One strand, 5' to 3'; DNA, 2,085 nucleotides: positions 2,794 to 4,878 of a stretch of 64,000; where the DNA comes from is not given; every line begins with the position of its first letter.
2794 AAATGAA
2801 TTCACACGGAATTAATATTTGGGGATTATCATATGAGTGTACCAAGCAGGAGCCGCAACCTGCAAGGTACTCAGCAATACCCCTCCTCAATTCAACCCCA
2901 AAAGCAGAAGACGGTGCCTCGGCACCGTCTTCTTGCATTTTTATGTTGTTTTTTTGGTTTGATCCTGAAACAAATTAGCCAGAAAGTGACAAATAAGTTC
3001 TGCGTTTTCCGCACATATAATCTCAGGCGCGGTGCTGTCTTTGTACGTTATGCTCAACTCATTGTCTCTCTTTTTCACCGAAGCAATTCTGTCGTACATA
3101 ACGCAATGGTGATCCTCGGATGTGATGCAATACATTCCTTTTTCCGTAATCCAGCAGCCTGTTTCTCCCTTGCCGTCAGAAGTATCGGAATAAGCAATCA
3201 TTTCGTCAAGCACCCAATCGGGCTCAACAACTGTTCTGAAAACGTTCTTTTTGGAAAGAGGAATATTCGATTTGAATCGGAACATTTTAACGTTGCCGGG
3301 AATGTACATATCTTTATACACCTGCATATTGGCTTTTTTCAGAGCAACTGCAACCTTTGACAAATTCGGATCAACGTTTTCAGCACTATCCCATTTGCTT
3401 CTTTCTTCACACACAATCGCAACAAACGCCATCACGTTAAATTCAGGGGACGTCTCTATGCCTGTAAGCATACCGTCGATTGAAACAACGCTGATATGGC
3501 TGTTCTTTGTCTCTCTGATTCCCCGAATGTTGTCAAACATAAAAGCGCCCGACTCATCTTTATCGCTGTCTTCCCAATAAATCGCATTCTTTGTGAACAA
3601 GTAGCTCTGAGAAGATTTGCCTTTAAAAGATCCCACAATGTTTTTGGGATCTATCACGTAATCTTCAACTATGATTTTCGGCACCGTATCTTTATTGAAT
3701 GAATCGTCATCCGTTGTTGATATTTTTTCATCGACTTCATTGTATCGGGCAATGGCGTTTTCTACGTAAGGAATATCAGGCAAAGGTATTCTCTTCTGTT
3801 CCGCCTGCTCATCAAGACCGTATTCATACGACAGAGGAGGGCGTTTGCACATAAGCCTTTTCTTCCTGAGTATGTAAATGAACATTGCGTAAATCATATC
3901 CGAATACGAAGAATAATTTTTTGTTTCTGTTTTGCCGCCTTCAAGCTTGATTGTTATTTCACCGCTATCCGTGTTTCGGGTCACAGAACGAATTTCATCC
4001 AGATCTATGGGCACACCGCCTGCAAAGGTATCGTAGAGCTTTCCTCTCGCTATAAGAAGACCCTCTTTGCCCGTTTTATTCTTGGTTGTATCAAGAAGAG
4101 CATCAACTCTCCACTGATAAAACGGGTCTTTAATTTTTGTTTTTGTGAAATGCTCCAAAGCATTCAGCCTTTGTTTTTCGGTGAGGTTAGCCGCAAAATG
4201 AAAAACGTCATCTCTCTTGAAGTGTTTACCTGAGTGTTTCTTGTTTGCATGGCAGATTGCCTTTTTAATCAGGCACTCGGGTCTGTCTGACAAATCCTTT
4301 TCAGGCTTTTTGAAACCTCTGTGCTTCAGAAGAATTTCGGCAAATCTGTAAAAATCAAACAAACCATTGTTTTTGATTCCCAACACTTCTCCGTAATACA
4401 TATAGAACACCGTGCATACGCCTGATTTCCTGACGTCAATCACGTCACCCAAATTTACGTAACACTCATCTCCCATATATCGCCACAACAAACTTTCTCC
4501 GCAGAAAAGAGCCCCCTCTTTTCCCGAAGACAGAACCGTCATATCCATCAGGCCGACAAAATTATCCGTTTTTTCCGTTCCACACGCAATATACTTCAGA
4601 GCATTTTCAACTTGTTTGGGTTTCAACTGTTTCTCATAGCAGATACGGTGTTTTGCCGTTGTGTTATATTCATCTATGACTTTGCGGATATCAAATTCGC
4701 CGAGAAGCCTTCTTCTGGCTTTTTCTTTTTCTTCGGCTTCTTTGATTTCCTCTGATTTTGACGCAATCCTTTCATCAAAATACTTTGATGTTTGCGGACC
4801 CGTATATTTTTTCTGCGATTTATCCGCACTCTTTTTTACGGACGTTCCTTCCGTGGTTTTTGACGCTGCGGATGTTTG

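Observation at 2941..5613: TIR domain fused to four tandem PH-like repeats: candidate NADase sensor/defence protein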

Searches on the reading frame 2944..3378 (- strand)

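Call 16: search_protein_families(library=padloc, proteins=[window:2944-3378:-], max_evalue=10)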
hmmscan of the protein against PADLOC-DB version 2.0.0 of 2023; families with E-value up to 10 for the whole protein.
seq(145 aa): 1 family
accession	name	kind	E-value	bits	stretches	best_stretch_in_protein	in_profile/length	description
PDLC00461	JetA1|JetA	-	0.037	10.7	1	111-141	13-43/486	DUF3375 domain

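Call 17: search_protein_families(library=pfam, proteins=[window:2944-3378:-], max_evalue=10)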
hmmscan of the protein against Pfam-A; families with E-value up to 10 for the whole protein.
seq(145 aa): 1 family
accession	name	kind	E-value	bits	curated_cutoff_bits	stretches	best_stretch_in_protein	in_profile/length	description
PF20282.3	CTD6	-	0.073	13.9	26.4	1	87-135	78-124/130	C-terminal domain 6 of the ABC-three component (ABC-3C) systems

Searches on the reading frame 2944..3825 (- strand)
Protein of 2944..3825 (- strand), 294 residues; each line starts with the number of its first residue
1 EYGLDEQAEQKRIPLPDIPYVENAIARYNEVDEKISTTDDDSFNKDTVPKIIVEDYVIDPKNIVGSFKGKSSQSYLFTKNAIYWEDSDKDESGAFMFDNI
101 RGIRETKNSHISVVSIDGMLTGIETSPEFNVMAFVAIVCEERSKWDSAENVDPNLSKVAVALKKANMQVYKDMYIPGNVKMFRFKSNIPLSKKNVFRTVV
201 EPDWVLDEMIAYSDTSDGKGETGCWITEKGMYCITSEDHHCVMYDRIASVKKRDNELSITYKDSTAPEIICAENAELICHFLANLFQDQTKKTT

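Call 72: predict_structure(alignment_id=A4)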
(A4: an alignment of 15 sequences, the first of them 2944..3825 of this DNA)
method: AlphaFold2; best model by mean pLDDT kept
length: 294 residues; sequences in the alignment: 15
mean_pLDDT: 78.8   pTM: 0.71
mean pLDDT of the five models: 78.8, 77.1, 76.5, 74.4, 71.1
residues with pLDDT >= 90: 65; 70-90: 176; 50-70: 28; < 50: 25
segments of 3 or more residues with pLDDT < 50: 1-16, 147-150, 290-294
pLDDT, mean of each block of 10 residues (from residue 1): 30 52 92 82 79 81 88 87 81 81 78 75 84 90 65 73 87 62 81 80 73 83 90 87 92 92 89 90 78 39
secondary structure, 60 per line:
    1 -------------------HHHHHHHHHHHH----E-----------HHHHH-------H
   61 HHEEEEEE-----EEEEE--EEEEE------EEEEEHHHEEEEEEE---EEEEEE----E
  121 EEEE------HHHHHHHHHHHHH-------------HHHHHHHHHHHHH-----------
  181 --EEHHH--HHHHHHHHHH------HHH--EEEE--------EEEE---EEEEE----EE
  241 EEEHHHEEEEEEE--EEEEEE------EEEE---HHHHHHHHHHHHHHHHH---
elements in order: H20-31 H48-52 E63-68 E74-78 E81-85 E92-96 E100-106 E110-115 E120-124 H131-143 H157-169 H190-199 E211-214 E223-226 E230-234 E239-243 E247-253 E256-261 E268-271 H275-291

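Call 78: fold_search(model_id=the predicted structure, library=pdb)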
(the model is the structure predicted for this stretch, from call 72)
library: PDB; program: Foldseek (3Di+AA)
matches with E <= 10: 1015; with E <= 0.001: 6
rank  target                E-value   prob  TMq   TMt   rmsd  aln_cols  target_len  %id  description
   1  7xtd_j                1.8e-04  0.97  0.18  0.12  15.4       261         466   11  RNA polymerase II elongation complex transcribing a nucleosome (EC58oct) (released 2022-09-07)
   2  7xti_j                3.2e-04  0.91  0.19  0.12  16.0       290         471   11  RNA polymerase II elongation complex transcribing a nucleosome (EC58hex) (released 2022-10-12)
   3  9wmw_j                3.2e-04  0.91  0.19  0.12  16.0       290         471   11  Co-transcriptional histone H3K36 methylation complex containing RNA polymerase II elongation complex, Set2, and the up (released 2025-12-24)
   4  7xsx_j                3.6e-04  0.93  0.18  0.12  15.5       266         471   12  RNA polymerase II elongation complex transcribing a nucleosome (EC49) (released 2022-09-07)
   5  7xt7_j                3.7e-04  0.96  0.18  0.12  13.7       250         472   11  RNA polymerase II elongation complex transcribing a nucleosome (EC49B) (released 2022-10-12)
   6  2gcl_A                4.6e-04  0.95  0.19  0.24  16.9       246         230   11  Structure of the Pob3 Middle domain (released 2006-05-23)
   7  7nky_O                1.0e-03  0.82  0.18  0.13  17.5       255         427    9  RNA Polymerase II-Spt4/5-nucleosome-FACT structure (released 2021-07-07)
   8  4kho_B                1.3e-03  0.94  0.19  0.21  14.0       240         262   11  Structure of the FACT complex Subunit Spt16M (released 2013-05-29)
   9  5umu_A                1.5e-03  0.89  0.18  0.20  14.4       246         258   12  Crystal structure of the middle double PH domain of human FACT complex subunit SPT16 (released 2018-01-31)
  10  2gcl_B                1.9e-03  0.87  0.19  0.24  16.9       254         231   10  Structure of the Pob3 Middle domain (released 2006-05-23)
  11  3tvv_A                1.9e-03  0.87  0.20  0.24  14.3       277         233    6  Structure of the tandem PH domains of Rtt106 (residues 68-315) (released 2012-02-01)
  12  3va6_B                1.9e-03  0.87  0.21  0.11  13.8       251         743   14  Crystal Structure of the extracellular domain of the putative hybrid two component system BT4673 from B. thetaiotaomic (released 2012-06-13)
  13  8yjm_A                1.9e-03  0.84  0.19  0.18  14.6       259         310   11  Structure of human SPT16 MD-CTD and MCM2 HBD chaperoning a histone H3-H4 tetramer and a single chain H2B-H2A chimera (released 2024-03-20)
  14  3ott_B                2.2e-03  0.87  0.21  0.10  14.5       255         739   12  Crystal Structure of the extracellular domain of the putative one component system BT4673 from B. thetaiotaomicron (released 2011-08-10)
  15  3va6_A                2.3e-03  0.85  0.20  0.10  13.9       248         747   14  Crystal Structure of the extracellular domain of the putative hybrid two component system BT4673 from B. thetaiotaomic (released 2012-06-13)
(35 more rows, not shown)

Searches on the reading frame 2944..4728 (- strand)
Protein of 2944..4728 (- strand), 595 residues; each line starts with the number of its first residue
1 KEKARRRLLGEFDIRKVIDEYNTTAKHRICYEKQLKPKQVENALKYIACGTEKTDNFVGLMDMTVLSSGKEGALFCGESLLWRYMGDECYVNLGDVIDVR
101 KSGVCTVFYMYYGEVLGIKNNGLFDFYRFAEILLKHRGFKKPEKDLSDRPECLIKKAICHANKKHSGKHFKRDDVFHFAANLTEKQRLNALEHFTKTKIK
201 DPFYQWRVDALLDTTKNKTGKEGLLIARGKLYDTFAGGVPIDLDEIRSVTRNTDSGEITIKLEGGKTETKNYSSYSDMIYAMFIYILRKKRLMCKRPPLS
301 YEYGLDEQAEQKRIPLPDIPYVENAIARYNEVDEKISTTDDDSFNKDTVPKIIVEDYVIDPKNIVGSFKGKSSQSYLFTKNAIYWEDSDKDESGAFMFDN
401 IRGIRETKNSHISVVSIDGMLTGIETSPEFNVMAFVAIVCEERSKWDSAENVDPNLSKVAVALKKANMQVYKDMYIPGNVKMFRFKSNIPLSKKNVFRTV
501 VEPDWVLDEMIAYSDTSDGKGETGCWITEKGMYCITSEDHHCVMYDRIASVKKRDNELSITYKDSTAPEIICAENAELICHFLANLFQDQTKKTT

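Call 26: search_protein_representatives(protein=window:2944-4728:-)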
Query: 595 residues. Proteins with E-value up to 0.001 (for the whole library): 17; up to 1e-10: 5; up to 1e-30: 2. The best 17 are listed.
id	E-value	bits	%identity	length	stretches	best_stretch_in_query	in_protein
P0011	1.5e-202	690.9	97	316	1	278-593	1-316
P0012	4.9e-52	193.9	41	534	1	5-286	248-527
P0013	3.9e-13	65.4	28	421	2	28-287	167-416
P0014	2.3e-12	62.9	28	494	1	11-290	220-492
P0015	1.0e-10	57.4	30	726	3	11-158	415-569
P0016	6.4e-10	54.8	31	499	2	178-289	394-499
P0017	5.1e-07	45.2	24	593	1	15-288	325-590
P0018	5.8e-07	45.0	25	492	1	15-288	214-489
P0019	1.8e-06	43.4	25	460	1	21-288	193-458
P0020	2.9e-06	42.7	30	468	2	437-571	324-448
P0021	9.7e-06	41.0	27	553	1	14-283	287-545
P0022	4.0e-04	35.7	29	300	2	32-115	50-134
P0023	4.0e-04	35.7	35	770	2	29-83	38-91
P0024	4.1e-04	35.6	33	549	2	174-286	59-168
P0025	6.2e-04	35.0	24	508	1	27-287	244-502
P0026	7.4e-04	34.8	42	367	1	15-80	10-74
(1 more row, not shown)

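Call 41: search_protein_families(library=pfam, proteins=[P0022, P0023, P0026, P0015, P0017, P0024], max_evalue=0.1)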
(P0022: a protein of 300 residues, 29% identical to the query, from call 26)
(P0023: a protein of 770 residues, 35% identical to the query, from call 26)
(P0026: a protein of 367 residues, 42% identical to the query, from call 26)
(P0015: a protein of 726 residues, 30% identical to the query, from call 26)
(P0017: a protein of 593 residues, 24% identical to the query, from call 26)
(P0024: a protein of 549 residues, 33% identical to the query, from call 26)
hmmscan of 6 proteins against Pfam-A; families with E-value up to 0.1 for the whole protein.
P0022 (300 aa): 1 family
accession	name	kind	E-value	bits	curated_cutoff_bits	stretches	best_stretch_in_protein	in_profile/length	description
PF20622.4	Big_15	-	0.024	14.9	27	0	167-203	25-61/82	Bacterial Ig domain (Big_16)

P0023 (770 aa): 2 families
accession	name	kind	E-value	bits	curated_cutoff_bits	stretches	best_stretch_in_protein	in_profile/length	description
PF09603.15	Fib_succ_major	-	1.7e-26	94.1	33.9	1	486-668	1-187/187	Fibrobacter succinogenes major domain (Fib_succ_major)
PF07603.17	Lcl_C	-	0.026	15.3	34.9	0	530-668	22-117/117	Lcl C-terminal domain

P0026 (367 aa): 2 families
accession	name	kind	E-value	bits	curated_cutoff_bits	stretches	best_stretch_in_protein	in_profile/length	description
PF02209.24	VHP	-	0.018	15.5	27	1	164-180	17-33/36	Villin headpiece domain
PF03517.19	Voldacs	-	0.028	15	22.1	0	178-238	59-122/138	Regulator of volume decrease after cellular swelling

P0015 (726 aa): 3 families
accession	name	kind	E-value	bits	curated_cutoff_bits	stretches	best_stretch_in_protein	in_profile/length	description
PF13676.11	TIR_2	-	4.6e-12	46.9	28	1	9-103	1-100/122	TIR domain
PF08937.16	ThsB_TIR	-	0.00054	20.7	21.2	1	49-95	50-96/100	Thoeris protein ThsB, TIR-like domain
PF06691.16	DUF1189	-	0.0017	18.4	28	1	470-531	99-161/244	Protein of unknown function (DUF1189)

P0017 (593 aa): 1 family
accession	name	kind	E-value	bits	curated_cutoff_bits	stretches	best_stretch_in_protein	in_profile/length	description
PF13676.11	TIR_2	-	1.4e-09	38.9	28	1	18-133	1-109/122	TIR domain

P0024 (549 aa): 6 families
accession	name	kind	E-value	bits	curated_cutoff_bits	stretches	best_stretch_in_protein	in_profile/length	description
PF13676.11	TIR_2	-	3.9e-17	63.3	28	1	384-470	1-92/122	TIR domain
PF13248.11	Zn_ribbon_3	-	0.00031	20.6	27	1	526-547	4-26/26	zinc-ribbon domain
PF12773.13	DZR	-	0.0031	18.1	27.3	1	527-547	1-22/45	Double zinc ribbon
PF13240.11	Zn_Ribbon_1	-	0.0033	17.6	25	1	527-547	2-23/23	zinc-ribbon domain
PF24463.1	DUF7577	-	0.046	13.8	28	0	524-548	2-27/27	Domain of unknown function (DUF7577)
PF23455.1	DUF7129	-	0.081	13.1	30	0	527-546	14-36/45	Domain of unknown function (DUF7129)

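Call 88: search_dna_similar(query=window:2944-4722:-, collection=phages, mode=protein, max_evalue=0.001, max_rows=10)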
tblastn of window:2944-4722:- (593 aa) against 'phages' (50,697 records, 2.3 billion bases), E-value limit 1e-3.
No match.

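Call 89: search_dna_similar(query=window:2944-4722:-, collection=plasmids, mode=protein, max_evalue=0.001, max_rows=15)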
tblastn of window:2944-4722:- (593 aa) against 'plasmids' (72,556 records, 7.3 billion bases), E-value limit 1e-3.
No match.

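Call 91: find_homologous_proteins(query=A5, max_evalue=1e-10)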
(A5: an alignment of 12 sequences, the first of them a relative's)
Query A5 (12 sequences) (534 aa, profile of the alignment): 42 proteins with E <= 1e-10 among 8000 candidates.
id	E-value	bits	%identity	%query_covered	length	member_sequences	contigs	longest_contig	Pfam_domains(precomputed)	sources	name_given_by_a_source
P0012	3.2e-168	579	100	100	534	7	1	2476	PF01582.26,PF13676.12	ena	-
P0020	8.6e-166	571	33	94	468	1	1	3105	PF13676.12,PF08937.17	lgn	-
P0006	2.5e-149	517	58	99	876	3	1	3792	PF01582.26,PF13676.12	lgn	-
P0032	2.4e-144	500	70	99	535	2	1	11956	PF01582.26,PF13676.12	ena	-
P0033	1.1e-137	478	31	95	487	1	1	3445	PF13676.12,PF08937.17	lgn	-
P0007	4.3e-132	460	57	98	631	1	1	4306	PF01582.26,PF13676.12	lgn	-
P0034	2.3e-105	372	37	60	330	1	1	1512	PF13676.12,PF08937.17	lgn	-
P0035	3.1e-103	365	34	66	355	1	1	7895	PF01582.26,PF13676.12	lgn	-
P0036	1.5e-98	349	35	60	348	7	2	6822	PF13676.12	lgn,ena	-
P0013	3.2e-98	348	28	88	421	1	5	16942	PF13676.12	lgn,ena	-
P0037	1.4e-96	343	47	25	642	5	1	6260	PF02493.27,PF01582.26,PF13676.12,PF08937.17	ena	-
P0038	6.0e-96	341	33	73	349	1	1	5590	PF13676.12,PF08937.17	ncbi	-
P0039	1.0e-94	337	54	28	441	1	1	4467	PF13676.12,PF08937.17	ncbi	-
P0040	1.2e-89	320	45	35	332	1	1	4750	PF13676.12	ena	-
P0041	2.4e-88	316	55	28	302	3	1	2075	PF13676.12,PF08937.17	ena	-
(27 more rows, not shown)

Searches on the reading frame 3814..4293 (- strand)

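Call 16: search_protein_families(library=padloc, proteins=[window:3814-4293:-], max_evalue=10)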
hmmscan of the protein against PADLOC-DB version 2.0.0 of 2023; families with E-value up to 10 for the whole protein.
seq(160 aa): 1 family
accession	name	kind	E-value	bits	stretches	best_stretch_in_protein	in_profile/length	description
PDLC03833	BnzA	-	0.0012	15.7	1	30-121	19-116/544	-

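Call 17: search_protein_families(library=pfam, proteins=[window:3814-4293:-], max_evalue=10)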
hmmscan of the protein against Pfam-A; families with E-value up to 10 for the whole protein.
seq(160 aa): 0 families

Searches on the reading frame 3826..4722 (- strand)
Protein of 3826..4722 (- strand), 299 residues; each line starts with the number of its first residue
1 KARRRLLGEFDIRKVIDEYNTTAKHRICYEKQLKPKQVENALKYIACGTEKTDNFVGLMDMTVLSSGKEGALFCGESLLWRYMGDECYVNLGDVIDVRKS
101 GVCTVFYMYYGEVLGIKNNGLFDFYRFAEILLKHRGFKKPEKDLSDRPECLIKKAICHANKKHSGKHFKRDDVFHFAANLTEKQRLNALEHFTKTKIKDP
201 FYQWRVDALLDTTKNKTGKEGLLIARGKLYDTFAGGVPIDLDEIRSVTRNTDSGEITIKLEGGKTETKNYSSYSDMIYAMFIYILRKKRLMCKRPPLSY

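Call 38: search_solved_structures(query=A1, max_evalue=10, show_alignments=2)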
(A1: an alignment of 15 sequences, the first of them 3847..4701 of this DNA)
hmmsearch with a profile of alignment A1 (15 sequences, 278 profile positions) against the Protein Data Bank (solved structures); distinct sequences matched with E-value up to 10: 4.
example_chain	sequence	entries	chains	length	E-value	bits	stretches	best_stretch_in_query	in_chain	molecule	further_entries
2zsg_A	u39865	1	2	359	0.036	16.7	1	7-69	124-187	Aminopeptidase P, putative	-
9qnu_A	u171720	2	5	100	0.2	14.2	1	76-152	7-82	Foldamer-binding Nanofitin C10 fused to a coiled-coil domain | DNA-binding protein 7d,Talin-1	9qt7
8r0d_A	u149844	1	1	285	0.34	13.5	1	39-67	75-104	Borneoldehydrogenase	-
8r0c_A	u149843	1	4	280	1.5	11.4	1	39-92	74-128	Borneoldehydrogenase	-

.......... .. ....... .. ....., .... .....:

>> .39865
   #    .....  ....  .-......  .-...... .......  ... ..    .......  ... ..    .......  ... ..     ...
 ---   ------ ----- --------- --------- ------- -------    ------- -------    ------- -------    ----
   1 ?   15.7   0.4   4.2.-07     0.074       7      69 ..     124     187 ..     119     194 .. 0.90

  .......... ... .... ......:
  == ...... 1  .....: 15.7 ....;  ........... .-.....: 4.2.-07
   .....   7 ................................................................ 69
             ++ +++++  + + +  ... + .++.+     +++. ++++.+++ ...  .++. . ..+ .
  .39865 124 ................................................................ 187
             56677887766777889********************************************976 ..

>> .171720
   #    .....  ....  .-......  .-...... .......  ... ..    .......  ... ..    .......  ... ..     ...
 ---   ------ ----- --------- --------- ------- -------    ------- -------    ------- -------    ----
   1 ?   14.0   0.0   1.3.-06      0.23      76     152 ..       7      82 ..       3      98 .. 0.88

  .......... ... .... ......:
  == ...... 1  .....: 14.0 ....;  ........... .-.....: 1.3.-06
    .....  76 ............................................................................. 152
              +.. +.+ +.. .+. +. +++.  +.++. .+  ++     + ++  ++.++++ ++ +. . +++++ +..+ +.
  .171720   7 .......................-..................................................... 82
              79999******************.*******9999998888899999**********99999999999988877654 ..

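Call 39: find_homologous_proteins(query=A1, max_evalue=0.001)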
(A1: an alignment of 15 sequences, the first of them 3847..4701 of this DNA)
Query A1 (15 sequences) (285 aa, profile of the alignment): 6 proteins with E <= 0.001 among 3484 candidates.
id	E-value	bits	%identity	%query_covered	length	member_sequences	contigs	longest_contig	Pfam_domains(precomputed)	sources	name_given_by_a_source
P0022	2.4e-74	268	28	29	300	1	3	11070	-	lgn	-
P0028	1.4e-52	197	22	80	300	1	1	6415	-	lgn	-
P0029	9.8e-24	102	28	19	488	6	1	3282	PF27347.1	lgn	-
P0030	5.7e-22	97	26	18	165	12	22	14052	-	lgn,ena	-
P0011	3.2e-16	78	100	6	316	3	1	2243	-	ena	-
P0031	6.3e-15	73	42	18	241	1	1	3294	-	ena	-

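Call 41: search_protein_families(library=pfam, proteins=[P0029, P0030, P0031, P0028], max_evalue=0.1)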
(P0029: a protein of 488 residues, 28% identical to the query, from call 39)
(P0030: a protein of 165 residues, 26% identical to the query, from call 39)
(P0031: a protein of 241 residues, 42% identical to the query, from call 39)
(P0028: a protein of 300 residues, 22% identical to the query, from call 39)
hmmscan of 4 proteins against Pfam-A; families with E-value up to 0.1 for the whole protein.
P0029 (488 aa): 1 family
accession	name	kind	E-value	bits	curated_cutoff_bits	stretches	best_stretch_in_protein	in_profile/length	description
PF06309.17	Torsin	-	0.087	13.4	27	0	342-402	38-97/127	Torsin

P0030 (165 aa): 0 families

P0031 (241 aa): 0 families

P0028 (300 aa): 1 family
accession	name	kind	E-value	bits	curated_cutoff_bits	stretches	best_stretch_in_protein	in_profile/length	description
PF01452.22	Rota_NSP4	-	0.095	12.7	27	0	192-241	50-99/173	Rotavirus non structural protein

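Call 59: predict_structure(alignment_id=A3)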
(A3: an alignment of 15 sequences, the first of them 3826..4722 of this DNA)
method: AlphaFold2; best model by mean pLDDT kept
length: 299 residues; sequences in the alignment: 15
mean_pLDDT: 87.1   pTM: 0.80
mean pLDDT of the five models: 87.1, 87.1, 86.8, 85.7, 82.6
residues with pLDDT >= 90: 171; 70-90: 93; 50-70: 29; < 50: 6
segments of 3 or more residues with pLDDT < 50: 295-299
pLDDT, mean of each block of 10 residues (from residue 1): 70 97 94 96 87 92 94 94 90 90 89 87 95 82 56 91 85 90 89 75 81 92 93 82 95 93 92 92 91 56
secondary structure, 60 per line:
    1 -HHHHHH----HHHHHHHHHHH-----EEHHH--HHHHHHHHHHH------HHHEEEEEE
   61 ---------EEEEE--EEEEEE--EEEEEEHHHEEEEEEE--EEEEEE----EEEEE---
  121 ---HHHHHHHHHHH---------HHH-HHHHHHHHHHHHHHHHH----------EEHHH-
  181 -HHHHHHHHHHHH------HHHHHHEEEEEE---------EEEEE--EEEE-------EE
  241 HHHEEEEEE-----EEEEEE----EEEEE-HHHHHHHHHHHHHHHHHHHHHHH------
elements in order: H2-7 H12-22 H35-45 E55-60 E70-74 E77-82 E85-90 E94-100 E103-108 E113-117 H124-134 H148-164 H182-193 H200-205 E206-211 E221-225 E228-231 E244-249 E255-260 E265-269 H271-293

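Call 62: fold_search(model_id=the predicted structure, library=pdb)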
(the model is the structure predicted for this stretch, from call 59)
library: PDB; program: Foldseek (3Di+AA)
matches with E <= 10: 925; with E <= 0.001: 0
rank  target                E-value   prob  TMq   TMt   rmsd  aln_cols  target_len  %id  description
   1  3tvv_A                3.1e-03  0.66  0.20  0.24  13.4       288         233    9  Structure of the tandem PH domains of Rtt106 (residues 68-315) (released 2012-02-01)
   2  3to1_A                1.1e-02  0.44  0.17  0.23  13.7       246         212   11  Two surfaces on Rtt106 mediate histone binding and chaperone activity (released 2011-12-21)
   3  6v9g_B                1.8e-02  0.66  0.18  0.15  14.5       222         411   13  Kindlin-3 double deletion mutant long form (released 2020-07-22)
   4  3gyo                  3.4e-02  0.35  0.21  0.24  13.3       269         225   13  Se-Met Rtt106p (released 2009-12-08)
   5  5ums                  3.4e-02  0.21  0.16  0.19  16.6       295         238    9  Crystal structure of middle double PH domain of human FACT complex subunit SSRP1 (released 2018-01-31)
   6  4gzu_A                3.8e-02  0.35  0.17  0.13  16.2       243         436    9  Crystal structure of the DH-PH-PH domain of FARP2 (released 2013-03-13)
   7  6v97_B                4.0e-02  0.41  0.18  0.14  14.9       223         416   12  Kindlin-3 double deletion mutant short form (released 2020-07-22)
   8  3tvv_B                4.0e-02  0.35  0.20  0.24  13.7       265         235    9  Structure of the tandem PH domains of Rtt106 (residues 68-315) (released 2012-02-01)
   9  3to1_B                4.0e-02  0.21  0.14  0.19  13.7       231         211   10  Two surfaces on Rtt106 mediate histone binding and chaperone activity (released 2011-12-21)
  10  7c3m_C                4.5e-02  0.30  0.21  0.12  24.2       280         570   12  Structure of FERM protein (released 2020-06-03)
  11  7xsx_k                5.3e-02  0.28  0.19  0.14  17.2       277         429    9  RNA polymerase II elongation complex transcribing a nucleosome (EC49) (released 2022-09-07)
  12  9eh2_y                6.2e-02  0.25  0.20  0.16  11.2       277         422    8  RNA polymerase II-DSIF-SPT6-PAF1c-TFIIS-IWS1-SETD2-FACT nucleosome upstream (released 2024-12-18)
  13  7yir                  6.6e-02  0.98  0.18  0.44   4.4        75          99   16  Crystal structure of N-terminal PH domain of ARAP3 protein from human (released 2023-05-03)
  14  6xtj                  7.8e-02  0.41  0.21  0.15  15.9       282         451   11  The high resolution structure of the FERM domain of human FERMT2 (released 2020-02-12)
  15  3gyp                  8.2e-02  0.28  0.22  0.26  13.0       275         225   12  Rtt106p (released 2009-12-08)
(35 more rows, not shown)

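Call 97: fold_search(model_id=the predicted structure, library=viral)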
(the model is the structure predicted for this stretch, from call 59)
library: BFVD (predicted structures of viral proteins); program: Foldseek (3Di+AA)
matches with E <= 10: 1212; with E <= 0.001: 1
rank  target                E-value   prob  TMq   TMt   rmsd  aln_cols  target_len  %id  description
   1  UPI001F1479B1         4.9e-04  0.95  0.16  0.26  16.3       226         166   13  (no name look-up for this kind of identifier)
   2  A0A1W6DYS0            1.2e-02  1.00  0.20  0.58   3.3        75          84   16  Uncharacterized protein [Aeromonas phage phiA8-29]
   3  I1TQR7                1.5e-02  0.20  0.13  0.12  17.4       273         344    8  (no name in the UniProt tables at hand)
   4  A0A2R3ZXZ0            4.2e-02  0.10  0.13  0.11  23.6       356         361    7  Uncharacterized protein [Staphylococcus phage phiSA_BS2]
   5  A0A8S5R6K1            5.2e-02  0.09  0.12  0.05  27.3       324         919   10  Uncharacterized protein [Ackermannviridae sp. ctaCq7]
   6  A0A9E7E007            5.8e-02  0.98  0.17  0.27   4.5        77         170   16  (no name in the UniProt tables at hand)
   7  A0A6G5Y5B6            5.8e-02  0.94  0.14  0.43   5.6        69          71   20  (no name in the UniProt tables at hand)
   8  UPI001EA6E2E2         6.5e-02  0.63  0.16  0.29  12.4       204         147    8  (no name look-up for this kind of identifier)
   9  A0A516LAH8            7.2e-02  0.90  0.16  0.39   6.7        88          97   16  (no name in the UniProt tables at hand)
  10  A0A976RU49            7.6e-02  0.98  0.20  0.52   4.2        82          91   11  (no name in the UniProt tables at hand)
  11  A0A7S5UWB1            7.6e-02  0.60  0.12  0.28  12.4        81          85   16  (no name in the UniProt tables at hand)
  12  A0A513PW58            8.1e-02  0.04  0.10  0.10  19.0       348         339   11  Uncharacterized protein [Vibrio phage 2 TSL-2019]
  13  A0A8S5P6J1            8.5e-02  0.99  0.20  0.39   4.1        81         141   12  Bacterial PH domain protein [Siphoviridae sp. ct1Eo1]
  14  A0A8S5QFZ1            8.5e-02  0.98  0.18  0.43   3.5        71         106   18  Uncharacterized protein [Myoviridae sp. ctdNl2]
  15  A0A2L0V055            8.5e-02  0.72  0.11  0.29   6.1        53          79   13  Uncharacterized protein [Agrobacterium phage Atu_ph07]
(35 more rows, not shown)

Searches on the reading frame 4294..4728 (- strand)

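Call 16: search_protein_families(library=padloc, proteins=[window:4294-4728:-], max_evalue=10)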
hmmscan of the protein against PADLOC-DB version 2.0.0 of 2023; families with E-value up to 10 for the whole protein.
seq(145 aa): 1 family
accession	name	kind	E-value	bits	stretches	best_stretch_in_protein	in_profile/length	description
PDLC03833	BnzA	-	2.8e-09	34.2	1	15-100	9-91/544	-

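Call 17: search_protein_families(library=pfam, proteins=[window:4294-4728:-], max_evalue=10)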
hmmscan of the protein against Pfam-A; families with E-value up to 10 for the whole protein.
seq(145 aa): 0 families
